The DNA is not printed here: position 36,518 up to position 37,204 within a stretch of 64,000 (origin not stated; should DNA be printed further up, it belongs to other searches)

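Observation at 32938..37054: Phage-borne Clp unfoldase with IGF loop, tandem-UVR adaptor candidate, and two metallopeptidases: a self-contained proteolysis module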

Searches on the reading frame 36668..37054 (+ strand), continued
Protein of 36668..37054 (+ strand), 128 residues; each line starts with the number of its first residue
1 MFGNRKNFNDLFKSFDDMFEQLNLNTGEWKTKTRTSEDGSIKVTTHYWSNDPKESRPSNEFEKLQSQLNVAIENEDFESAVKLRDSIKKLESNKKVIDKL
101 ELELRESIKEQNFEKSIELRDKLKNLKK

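Call 51: search_protein_families(library=pfam, proteins=[L289:3818-4870:+, L155:4727-5773:+, L284:3992-4366:+, L150:5983-6444:+, L284:1776-3839:-, L284:978-1763:+], max_evalue=0.01)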
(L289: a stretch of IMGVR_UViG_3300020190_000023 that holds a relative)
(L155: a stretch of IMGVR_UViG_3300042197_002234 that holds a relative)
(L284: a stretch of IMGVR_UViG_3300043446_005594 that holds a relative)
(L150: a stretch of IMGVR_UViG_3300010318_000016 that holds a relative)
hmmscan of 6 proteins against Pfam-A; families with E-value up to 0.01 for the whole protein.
L289:3818-4870:+ (350 aa): 0 families

L155:4727-5773:+ (348 aa): 0 families

L284:3992-4366:+ (124 aa): 4 families
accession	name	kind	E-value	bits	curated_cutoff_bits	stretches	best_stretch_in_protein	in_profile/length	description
PF02151.25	UVR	-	7.3e-24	83.2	21.5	2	90-123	1-34/36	UvrB/uvrC motif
PF25588.1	DUF7934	-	7.9e-06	25.8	30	1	51-122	175-246/333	Family of unknown function (DUF7934)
PF17448.7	YqaH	-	0.00083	20.1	31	0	57-89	21-54/88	Uncharacterized YqaH-like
PF20663.3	COG4_N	-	0.0023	18.4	27.3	0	62-89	67-94/107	Conserved oligomeric Golgi complex subunit 4, N-terminal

L150:5983-6444:+ (153 aa): 4 families
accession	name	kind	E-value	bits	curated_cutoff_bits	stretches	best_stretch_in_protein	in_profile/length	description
PF02151.25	UVR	-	4.3e-16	58.5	21.5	2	86-116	5-35/36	UvrB/uvrC motif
PF25588.1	DUF7934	-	6.2e-06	26.2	30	1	82-116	178-212/333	Family of unknown function (DUF7934)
PF17448.7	YqaH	-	2.2e-05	25.1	31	0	123-149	23-50/88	Uncharacterized YqaH-like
PF02865.22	STAT_int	-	0.0013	19.6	26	1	88-152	29-93/121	STAT protein, protein interaction domain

L284:1776-3839:- (687 aa): 32 families (the best 25 are shown)
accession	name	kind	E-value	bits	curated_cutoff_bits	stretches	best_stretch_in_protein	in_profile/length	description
PF07724.20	AAA_2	-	8e-67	224.8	27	1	395-570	1-166/166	AAA domain (Cdc48 subfamily)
PF17871.7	AAA_lid_9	-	2.7e-25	88.7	22.8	1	203-303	1-102/104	AAA lid domain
PF00004.35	AAA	-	6.3e-24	85.3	21.2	2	65-198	2-127/131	ATPase family associated with various cellular activities (AAA)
PF10431.15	ClpB_D2-small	-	2.8e-19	69.4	21.9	1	576-653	1-78/81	C-terminal, D2-small domain, of ClpB protein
PF07728.20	AAA_5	-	1.7e-14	54.5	22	1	400-520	2-124/139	AAA domain (dynein-related subfamily)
PF13401.12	AAA_22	-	6.1e-11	43.2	27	2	400-495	8-110/130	AAA domain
PF00158.32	Sigma54_activat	-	7.1e-10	39.3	20.2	1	398-519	23-143/168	Sigma-54 interaction domain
PF13191.12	AAA_16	-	1.6e-08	35.7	32.6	1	42-93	2-63/167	AAA ATPase domain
PF13173.12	AAA_14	-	1.5e-07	31.9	27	1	401-496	6-88/129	AAA domain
PF06414.18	Zeta_toxin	-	1.9e-06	27.9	22.3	1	400-440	19-58/199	Zeta toxin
PF20720.3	nSTAND3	-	5.6e-06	26.6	27.2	0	59-87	15-43/155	Novel STAND NTPase 3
PF05729.18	NACHT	-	7.9e-06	26.2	26.7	0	65-93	4-32/167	NACHT domain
PF05621.17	TniB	-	2.4e-05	24.3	22.4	1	57-199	31-184/189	Bacterial TniB protein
PF12775.13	AAA_7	-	5.4e-05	23.2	25.8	0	400-448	36-84/181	P-loop containing dynein motor region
PF13238.12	AAA_18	-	8.5e-05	23.4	29.4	0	65-133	2-68/128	AAA domain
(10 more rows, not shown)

L284:978-1763:+ (261 aa): 1 family
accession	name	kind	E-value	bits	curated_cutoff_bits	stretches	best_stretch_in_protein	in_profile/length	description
PF01546.33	Peptidase_M20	-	3.7e-05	24.1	24.6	1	64-254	3-205/206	Peptidase family M20/M25/M40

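Call 69: find_homologous_proteins(query=A3, max_evalue=0.001)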
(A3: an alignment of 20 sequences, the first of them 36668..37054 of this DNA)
Query A3 (20 sequences) (128 aa, profile of the alignment): 593 proteins with E <= 0.001 among 8000 candidates; the best 120 are listed.
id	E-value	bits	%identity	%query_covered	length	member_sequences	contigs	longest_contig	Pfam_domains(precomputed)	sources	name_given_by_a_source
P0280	3.3e-45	172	47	99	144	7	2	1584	PF02151.26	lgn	-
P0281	1.1e-44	170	51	98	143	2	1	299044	PF02151.26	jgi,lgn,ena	jgi:excinuclease UvrABC helicase subunit UvrB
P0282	1.6e-44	169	50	99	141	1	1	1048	PF02151.26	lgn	-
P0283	6.6e-44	167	45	99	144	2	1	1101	PF02151.26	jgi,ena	-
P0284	1.5e-43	166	45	99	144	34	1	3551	PF02151.26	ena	-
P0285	7.3e-43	164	49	98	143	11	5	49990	PF10516.16,PF02151.26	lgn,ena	-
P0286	9.7e-43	164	48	99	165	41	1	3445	PF02151.26,PF17448.8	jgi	jgi:excinuclease UvrABC helicase subunit UvrB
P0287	1.3e-42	163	44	99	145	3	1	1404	PF02151.26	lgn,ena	-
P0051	2.2e-42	162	60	99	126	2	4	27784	PF02151.26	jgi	jgi:protein-arginine kinase activator protein McsA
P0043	2.2e-42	162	59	100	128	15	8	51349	PF02151.26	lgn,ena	-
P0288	2.2e-42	162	46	99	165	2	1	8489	PF02151.26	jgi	jgi:excinuclease UvrABC helicase subunit UvrB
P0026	2.9e-42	162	62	100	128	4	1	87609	PF02151.26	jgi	jgi:protein-arginine kinase activator protein McsA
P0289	2.9e-42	162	47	98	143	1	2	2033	PF10516.16,PF02151.26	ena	-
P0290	7.1e-42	161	50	99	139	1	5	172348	PF02151.26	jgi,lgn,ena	jgi:hypothetical protein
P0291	7.6e-42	161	47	99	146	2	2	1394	PF02151.26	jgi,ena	jgi:protein-arginine kinase activator protein McsA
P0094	1.1e-41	160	57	100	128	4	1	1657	PF02151.26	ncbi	-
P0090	9.8e-40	154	59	100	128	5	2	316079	PF02151.26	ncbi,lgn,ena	-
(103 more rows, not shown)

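Call 86: search_protein_families(library=ncbifam, proteins=[window:36668-37054:+], max_evalue=0.01)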
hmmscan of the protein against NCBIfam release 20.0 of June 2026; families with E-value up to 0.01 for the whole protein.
window:36668-37054:+ (128 aa): 7 families
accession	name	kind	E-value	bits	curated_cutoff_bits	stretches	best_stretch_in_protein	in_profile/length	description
NF053706.1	PrRKinActvMcsABac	equivalog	1e-09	38.4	210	2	60-94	140-174/182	protein-arginine kinase activator protein McsA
TIGR00631.1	uvrb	equivalog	4.5e-08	31.8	750.1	2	46-90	613-657/658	excinuclease ABC subunit UvrB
NF003673.1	PRK05298.1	equivalog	1.4e-06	27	743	1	37-92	607-652/653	excinuclease ABC subunit UvrB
TIGR00194.1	uvrC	equivalog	3.8e-05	22.6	285.45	1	61-92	196-227/574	excinuclease ABC subunit UvrC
NF001824.0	PRK00558.1-5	equivalog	4.1e-05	22.1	451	0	61-92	211-242/652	excinuclease ABC subunit UvrC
NF005906.0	PRK07883.1-4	equivalog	0.0043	15.5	495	0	71-128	376-435/563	DEDD exonuclease domain-containing protein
TIGR04358.1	XXXCH_domain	subfamily_domain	0.0096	16.4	40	0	59-92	52-85/90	GAK system XXXCH domain-containing protein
